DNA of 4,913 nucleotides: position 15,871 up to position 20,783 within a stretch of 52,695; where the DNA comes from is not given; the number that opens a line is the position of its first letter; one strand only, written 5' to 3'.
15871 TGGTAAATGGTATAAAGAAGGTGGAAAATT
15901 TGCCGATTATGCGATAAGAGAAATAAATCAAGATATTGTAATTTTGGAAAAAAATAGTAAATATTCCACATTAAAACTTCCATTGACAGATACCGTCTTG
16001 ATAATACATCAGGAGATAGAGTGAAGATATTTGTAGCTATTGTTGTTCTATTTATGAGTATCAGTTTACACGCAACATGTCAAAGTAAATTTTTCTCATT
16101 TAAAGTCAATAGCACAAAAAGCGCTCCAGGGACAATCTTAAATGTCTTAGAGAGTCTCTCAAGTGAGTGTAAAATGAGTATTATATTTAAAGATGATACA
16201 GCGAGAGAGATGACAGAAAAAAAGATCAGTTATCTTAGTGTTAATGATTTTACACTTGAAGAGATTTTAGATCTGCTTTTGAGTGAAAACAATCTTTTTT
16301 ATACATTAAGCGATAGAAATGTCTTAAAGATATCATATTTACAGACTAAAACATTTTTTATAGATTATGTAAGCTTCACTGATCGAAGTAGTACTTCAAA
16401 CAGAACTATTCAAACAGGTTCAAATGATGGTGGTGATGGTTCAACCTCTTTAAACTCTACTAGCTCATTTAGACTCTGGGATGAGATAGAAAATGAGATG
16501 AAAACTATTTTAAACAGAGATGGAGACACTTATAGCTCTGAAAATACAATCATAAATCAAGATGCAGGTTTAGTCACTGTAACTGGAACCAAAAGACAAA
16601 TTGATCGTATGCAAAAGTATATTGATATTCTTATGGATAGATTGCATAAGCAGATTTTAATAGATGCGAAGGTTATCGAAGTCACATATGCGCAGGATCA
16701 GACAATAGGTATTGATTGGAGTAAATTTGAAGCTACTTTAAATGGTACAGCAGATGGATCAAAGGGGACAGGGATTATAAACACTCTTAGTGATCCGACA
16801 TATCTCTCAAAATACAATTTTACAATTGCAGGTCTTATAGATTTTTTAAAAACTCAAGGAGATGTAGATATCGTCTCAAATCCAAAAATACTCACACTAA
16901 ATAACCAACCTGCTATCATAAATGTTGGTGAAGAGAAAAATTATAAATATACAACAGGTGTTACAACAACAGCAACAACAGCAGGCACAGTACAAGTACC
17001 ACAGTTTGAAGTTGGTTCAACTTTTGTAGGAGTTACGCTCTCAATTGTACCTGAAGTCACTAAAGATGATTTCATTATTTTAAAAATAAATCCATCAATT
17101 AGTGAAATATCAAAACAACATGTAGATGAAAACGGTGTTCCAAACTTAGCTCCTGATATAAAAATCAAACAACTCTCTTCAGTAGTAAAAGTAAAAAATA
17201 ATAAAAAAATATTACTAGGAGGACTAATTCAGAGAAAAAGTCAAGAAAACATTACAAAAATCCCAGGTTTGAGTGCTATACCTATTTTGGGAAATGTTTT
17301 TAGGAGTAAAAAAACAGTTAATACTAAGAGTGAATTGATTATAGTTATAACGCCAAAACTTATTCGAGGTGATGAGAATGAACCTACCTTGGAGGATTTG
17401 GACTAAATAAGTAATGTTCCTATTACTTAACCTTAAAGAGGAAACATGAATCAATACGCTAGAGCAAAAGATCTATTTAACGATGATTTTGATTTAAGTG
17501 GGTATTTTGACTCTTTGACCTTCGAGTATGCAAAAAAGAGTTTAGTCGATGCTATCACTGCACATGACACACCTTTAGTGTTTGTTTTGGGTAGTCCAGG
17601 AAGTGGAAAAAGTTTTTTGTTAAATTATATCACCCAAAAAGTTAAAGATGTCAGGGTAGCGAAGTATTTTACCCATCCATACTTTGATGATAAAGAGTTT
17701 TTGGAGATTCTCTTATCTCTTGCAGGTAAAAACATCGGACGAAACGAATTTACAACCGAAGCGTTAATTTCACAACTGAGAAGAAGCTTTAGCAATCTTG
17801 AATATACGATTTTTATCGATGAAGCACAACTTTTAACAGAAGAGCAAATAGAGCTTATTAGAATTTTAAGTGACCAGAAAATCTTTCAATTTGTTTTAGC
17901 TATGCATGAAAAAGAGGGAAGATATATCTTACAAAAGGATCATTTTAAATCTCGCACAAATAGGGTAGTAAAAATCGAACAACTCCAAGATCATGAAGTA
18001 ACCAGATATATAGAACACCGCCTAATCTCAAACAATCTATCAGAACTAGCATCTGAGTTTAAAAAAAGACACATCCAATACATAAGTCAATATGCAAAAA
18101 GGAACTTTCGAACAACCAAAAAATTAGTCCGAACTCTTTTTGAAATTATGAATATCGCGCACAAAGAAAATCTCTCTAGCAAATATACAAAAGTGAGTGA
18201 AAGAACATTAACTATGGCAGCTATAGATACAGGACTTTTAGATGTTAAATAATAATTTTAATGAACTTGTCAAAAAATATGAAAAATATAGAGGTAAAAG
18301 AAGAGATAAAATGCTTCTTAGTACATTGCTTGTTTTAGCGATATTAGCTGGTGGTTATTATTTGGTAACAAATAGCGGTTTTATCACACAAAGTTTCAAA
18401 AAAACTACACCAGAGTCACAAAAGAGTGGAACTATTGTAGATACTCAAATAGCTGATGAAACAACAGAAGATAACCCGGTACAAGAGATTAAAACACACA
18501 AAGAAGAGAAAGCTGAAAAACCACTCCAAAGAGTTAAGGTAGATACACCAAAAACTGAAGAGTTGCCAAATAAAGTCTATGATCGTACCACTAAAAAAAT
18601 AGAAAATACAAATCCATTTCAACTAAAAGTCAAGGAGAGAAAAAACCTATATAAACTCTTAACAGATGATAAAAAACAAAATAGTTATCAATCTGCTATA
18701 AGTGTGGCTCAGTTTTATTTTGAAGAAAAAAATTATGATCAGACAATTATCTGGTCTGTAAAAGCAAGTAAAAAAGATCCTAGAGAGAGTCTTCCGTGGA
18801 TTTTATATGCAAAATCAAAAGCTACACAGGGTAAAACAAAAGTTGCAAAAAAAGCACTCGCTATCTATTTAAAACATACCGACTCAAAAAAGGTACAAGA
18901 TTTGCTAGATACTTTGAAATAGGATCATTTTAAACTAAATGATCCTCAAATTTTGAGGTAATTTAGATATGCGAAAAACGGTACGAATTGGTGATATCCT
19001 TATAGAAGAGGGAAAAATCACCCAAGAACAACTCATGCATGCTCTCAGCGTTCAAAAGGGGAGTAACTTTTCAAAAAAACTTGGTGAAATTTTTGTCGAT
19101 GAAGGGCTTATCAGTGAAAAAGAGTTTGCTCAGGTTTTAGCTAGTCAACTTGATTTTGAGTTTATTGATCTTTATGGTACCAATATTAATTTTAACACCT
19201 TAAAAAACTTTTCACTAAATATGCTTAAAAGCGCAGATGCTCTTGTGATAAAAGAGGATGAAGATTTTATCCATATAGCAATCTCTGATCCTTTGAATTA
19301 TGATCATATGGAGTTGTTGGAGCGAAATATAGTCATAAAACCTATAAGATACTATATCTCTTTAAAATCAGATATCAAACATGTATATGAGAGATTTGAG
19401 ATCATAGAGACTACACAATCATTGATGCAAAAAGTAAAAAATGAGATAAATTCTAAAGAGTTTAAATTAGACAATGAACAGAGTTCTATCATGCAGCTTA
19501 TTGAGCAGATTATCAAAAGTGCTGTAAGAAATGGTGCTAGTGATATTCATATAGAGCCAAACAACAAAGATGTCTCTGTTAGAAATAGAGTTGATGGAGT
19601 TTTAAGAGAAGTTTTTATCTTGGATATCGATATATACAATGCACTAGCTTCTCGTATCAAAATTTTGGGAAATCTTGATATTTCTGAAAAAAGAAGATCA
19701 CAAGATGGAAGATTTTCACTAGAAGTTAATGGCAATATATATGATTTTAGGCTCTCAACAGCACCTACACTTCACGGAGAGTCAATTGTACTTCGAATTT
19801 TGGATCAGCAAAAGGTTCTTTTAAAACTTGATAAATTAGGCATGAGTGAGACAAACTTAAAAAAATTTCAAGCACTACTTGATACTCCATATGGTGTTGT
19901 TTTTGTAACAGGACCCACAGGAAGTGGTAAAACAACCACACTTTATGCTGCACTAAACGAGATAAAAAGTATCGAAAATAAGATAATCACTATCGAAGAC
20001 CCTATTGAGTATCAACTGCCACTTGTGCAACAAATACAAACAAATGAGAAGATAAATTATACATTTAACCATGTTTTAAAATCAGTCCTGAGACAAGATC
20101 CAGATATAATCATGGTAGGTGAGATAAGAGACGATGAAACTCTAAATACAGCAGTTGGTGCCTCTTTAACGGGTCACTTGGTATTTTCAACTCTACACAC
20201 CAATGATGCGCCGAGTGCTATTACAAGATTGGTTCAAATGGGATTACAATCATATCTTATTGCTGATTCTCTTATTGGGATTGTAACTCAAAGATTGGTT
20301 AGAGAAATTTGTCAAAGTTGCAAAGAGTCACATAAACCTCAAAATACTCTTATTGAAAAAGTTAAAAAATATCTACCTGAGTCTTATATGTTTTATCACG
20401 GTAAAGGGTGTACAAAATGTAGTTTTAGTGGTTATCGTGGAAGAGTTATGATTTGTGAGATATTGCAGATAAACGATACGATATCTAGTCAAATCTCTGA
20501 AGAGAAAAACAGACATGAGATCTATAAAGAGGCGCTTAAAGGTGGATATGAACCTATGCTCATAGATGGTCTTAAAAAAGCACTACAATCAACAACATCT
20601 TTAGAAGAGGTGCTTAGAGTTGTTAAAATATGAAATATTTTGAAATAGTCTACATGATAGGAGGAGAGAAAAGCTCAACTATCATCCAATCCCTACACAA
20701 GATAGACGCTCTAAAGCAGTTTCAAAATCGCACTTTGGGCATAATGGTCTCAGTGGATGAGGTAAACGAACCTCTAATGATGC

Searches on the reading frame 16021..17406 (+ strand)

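Call 12: search_protein_families(library=pfam, proteins=[window:16021-17406:+], max_evalue=0.01)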
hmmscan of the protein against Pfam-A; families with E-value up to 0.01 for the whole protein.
window:16021-17406:+ (461 aa): 4 families
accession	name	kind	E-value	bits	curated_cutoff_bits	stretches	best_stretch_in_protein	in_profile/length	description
PF00263.26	Secretin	-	2.4e-43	148.1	27.5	1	276-449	2-169/169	Bacterial type II and III secretion system protein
PF07655.18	Secretin_N_2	-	0.003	18.5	23.4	0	124-172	33-86/91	Secretin N-terminal domain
PF07660.19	STN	-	0.0045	17.2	28.4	0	72-101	18-47/52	Secretin and TonB N terminus short domain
PF23248.1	KH_PARP14_2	-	0.0086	16.3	27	0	152-212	12-66/72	PARP14, second type I KH domain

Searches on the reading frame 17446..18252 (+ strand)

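Call 12: search_protein_families(library=pfam, proteins=[window:17446-18252:+], max_evalue=0.01)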
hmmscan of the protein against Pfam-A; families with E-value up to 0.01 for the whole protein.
window:17446-18252:+ (268 aa): 15 families
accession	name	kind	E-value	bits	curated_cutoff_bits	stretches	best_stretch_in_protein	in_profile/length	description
PF13401.12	AAA_22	-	7.5e-15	55.8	27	1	43-155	6-124/130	AAA domain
PF13191.12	AAA_16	-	2.9e-07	31.6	32.6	1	32-144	14-158/167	AAA ATPase domain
PF13245.12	AAA_19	-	9.9e-06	26.2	25.1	1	36-145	4-118/134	AAA domain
PF25199.1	nSTAND_NTPase5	-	3.5e-05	24.1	34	1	37-160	36-139/145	Novel STAND NTPase 5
PF09848.15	SLFN-g3_helicase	-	7.8e-05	22.5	24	1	44-134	3-95/354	Schlafen group 3, DNA/RNA helicase domain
PF24883.2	NPHP3_N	-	9.9e-05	23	24.8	1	40-114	20-97/164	Nephrocystin 3, N-terminal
PF13173.12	AAA_14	-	0.0004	20.8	27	1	43-151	3-95/129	AAA domain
PF02562.22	PhoH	-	0.0011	18.9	27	0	30-59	9-36/205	PhoH-like protein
PF05970.20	PIF1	-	0.0017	18.4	25.9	1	31-68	11-48/223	PIF1-like helicase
PF10923.14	BrxC_BrxD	-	0.002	17.5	22.2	0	34-70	41-77/414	BREX system ATP-binding protein BrxC/D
PF00005.33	ABC_tran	-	0.0033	18.4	25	0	43-67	12-36/137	ABC transporter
PF06414.18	Zeta_toxin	-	0.0034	17.3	22.3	0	44-67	18-41/199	Zeta toxin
PF00004.35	AAA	-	0.0058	17.5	21.2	0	46-134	2-73/131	ATPase family associated with various cellular activities (AAA)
PF07728.20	AAA_5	-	0.006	17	22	0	45-146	2-95/139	AAA domain (dynein-related subfamily)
PF07693.20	KAP_NTPase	-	0.0084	15.8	20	0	31-70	6-48/293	KAP family P-loop domain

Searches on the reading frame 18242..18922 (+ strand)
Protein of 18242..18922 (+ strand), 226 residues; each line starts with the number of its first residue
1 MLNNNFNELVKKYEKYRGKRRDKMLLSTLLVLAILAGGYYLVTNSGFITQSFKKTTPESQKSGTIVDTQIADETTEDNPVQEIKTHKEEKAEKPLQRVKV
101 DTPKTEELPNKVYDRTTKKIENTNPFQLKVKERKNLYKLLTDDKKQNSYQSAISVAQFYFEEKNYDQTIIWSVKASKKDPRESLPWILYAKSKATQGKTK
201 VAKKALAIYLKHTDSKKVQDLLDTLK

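Call 12: search_protein_families(library=pfam, proteins=[window:18242-18922:+], max_evalue=0.01)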
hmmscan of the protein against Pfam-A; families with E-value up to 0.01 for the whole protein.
window:18242-18922:+ (226 aa): 1 family
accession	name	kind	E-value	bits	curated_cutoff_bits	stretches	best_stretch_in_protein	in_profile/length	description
PF12895.13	ANAPC3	-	0.0015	19.2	27.2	1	144-206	18-79/82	Anaphase-promoting complex, cyclosome, subunit 3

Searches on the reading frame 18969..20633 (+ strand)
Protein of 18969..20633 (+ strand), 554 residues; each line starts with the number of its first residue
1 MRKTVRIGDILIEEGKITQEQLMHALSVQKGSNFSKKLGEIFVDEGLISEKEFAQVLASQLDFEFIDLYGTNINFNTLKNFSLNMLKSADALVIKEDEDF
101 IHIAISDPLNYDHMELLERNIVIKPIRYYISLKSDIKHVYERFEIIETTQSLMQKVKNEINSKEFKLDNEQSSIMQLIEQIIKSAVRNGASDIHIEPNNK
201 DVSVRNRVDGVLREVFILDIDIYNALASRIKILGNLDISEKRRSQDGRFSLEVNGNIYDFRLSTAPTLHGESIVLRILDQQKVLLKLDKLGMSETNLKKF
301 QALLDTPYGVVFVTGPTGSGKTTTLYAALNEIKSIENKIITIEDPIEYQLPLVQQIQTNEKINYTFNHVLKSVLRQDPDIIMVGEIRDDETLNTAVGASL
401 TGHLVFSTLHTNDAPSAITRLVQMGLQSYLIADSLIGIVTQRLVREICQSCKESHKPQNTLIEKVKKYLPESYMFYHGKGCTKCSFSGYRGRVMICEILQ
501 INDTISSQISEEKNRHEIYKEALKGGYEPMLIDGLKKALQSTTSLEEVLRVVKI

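Call 12: search_protein_families(library=pfam, proteins=[window:18969-20633:+], max_evalue=0.01)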
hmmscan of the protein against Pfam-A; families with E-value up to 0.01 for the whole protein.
window:18969-20633:+ (554 aa): 10 families
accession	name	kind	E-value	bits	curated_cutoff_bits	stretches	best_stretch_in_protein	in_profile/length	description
PF00437.27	T2SSE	-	2e-130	435.2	24.9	1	170-550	4-370/370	Type II/IV secretion system protein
PF05157.20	MshEN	-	1.2e-08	35.3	23.1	1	62-144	2-84/90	MshEN domain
PF01637.24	ATPase_2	-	2.2e-05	24.8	33.2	1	294-371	5-83/225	ATPase domain predominantly from Archaea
PF25199.1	nSTAND_NTPase5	-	0.00019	21.7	34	1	303-358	36-92/145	Novel STAND NTPase 5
PF13191.12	AAA_16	-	0.00056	20.9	32.6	1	294-358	6-75/167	AAA ATPase domain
PF20720.3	nSTAND3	-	0.0019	18.4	27.2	1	308-347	17-56/155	Novel STAND NTPase 3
PF13401.12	AAA_22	-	0.003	18.3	27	0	309-334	6-31/130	AAA domain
PF06414.18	Zeta_toxin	-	0.0055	16.6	22.3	0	310-359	18-67/199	Zeta toxin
PF00005.33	ABC_tran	-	0.0067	17.5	25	0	310-368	13-67/137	ABC transporter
PF13604.12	AAA_30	-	0.0077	16.4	27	0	300-334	10-44/191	AAA domain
